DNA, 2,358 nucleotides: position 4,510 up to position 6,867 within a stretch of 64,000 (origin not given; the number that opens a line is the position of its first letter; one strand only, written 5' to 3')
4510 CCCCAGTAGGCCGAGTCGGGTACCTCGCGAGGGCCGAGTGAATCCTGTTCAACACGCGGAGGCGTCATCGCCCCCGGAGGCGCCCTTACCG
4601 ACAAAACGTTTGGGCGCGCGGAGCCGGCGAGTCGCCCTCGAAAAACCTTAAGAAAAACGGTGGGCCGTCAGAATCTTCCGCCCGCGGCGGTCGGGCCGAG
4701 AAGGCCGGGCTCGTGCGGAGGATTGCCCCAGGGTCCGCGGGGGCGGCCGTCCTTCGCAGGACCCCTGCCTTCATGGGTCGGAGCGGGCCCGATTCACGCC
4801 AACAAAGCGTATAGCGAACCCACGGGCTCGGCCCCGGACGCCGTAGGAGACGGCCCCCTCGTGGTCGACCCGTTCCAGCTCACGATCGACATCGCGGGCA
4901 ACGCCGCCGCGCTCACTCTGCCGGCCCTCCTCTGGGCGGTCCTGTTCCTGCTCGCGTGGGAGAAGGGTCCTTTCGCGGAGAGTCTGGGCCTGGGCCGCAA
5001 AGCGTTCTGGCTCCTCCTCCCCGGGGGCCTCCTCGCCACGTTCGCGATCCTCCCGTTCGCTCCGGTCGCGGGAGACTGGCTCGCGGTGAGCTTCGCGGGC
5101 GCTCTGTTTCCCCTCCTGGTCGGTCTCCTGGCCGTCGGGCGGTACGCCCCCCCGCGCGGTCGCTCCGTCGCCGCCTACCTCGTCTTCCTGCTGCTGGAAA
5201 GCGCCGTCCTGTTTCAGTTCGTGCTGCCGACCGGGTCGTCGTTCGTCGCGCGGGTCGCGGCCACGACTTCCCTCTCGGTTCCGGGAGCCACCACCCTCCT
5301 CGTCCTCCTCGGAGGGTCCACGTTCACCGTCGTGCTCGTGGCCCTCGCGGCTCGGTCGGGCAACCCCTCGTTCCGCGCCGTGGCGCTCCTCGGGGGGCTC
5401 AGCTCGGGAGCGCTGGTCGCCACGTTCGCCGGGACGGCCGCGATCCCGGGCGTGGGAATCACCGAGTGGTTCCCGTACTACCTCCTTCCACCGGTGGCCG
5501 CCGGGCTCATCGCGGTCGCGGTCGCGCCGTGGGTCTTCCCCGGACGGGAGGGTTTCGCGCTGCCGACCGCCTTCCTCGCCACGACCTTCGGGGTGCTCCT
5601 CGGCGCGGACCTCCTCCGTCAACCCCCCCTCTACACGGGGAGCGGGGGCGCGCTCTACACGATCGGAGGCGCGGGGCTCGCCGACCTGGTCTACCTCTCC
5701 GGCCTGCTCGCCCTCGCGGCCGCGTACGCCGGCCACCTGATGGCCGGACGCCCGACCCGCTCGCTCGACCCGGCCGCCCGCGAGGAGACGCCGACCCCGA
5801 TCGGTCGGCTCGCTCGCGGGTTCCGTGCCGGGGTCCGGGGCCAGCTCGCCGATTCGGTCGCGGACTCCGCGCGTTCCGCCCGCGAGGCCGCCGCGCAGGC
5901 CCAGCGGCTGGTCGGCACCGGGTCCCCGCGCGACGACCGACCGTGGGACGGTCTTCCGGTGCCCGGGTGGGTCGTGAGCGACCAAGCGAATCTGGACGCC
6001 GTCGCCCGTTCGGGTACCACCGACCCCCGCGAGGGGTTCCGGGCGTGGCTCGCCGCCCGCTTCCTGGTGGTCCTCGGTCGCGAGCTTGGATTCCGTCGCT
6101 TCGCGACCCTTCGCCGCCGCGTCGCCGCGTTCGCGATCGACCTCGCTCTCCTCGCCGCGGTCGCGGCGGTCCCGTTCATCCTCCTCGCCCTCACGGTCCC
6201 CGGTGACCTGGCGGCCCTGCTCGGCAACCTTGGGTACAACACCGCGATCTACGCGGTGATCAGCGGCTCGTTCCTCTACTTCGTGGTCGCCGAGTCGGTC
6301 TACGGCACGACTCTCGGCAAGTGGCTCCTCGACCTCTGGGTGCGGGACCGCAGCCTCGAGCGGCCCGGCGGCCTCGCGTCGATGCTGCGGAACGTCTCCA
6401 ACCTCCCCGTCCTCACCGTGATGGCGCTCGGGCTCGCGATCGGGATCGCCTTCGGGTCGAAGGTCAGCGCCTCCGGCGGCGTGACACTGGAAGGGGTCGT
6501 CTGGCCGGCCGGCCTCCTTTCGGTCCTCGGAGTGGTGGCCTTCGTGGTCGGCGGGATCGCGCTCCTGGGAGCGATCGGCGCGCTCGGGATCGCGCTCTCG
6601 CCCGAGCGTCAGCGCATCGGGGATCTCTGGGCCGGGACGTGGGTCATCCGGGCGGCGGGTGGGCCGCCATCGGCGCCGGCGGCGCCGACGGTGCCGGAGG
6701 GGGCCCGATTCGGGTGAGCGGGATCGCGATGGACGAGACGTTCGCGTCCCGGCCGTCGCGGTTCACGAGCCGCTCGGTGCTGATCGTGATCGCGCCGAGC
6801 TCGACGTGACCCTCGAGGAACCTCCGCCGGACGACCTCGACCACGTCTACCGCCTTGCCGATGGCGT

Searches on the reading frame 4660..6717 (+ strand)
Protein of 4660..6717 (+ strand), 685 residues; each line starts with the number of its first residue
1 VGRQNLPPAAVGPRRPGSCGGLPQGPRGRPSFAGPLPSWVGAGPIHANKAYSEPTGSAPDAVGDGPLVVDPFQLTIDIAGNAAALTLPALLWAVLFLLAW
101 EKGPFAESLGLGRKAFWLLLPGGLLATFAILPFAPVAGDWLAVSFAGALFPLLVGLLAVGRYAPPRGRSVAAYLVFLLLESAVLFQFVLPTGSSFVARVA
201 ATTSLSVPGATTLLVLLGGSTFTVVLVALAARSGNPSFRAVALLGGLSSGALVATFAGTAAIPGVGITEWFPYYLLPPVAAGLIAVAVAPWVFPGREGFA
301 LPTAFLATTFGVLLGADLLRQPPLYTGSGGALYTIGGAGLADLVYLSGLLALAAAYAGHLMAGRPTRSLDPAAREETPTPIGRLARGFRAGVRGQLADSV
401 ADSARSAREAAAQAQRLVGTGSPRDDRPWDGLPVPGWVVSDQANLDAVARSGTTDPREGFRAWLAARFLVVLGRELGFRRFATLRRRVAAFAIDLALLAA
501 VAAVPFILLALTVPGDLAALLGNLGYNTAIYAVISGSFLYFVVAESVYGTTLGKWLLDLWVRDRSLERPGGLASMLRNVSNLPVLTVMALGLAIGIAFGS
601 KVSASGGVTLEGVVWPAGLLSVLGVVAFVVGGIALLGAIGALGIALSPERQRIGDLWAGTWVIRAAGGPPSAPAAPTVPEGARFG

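Call 87: search_protein_families(library=pfam, proteins=[window:4660-6717:+], max_evalue=0.00001)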
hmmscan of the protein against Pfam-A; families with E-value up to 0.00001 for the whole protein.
window:4660-6717:+ (685 aa): 2 families
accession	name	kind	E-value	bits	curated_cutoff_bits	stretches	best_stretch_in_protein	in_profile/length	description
PF06271.18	RDD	-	2.4e-13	51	24.1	1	482-659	2-137/137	RDD family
PF07758.16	DUF1614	-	4.1e-08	33.8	23.9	1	210-352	41-169/171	Protein of unknown function (DUF1614)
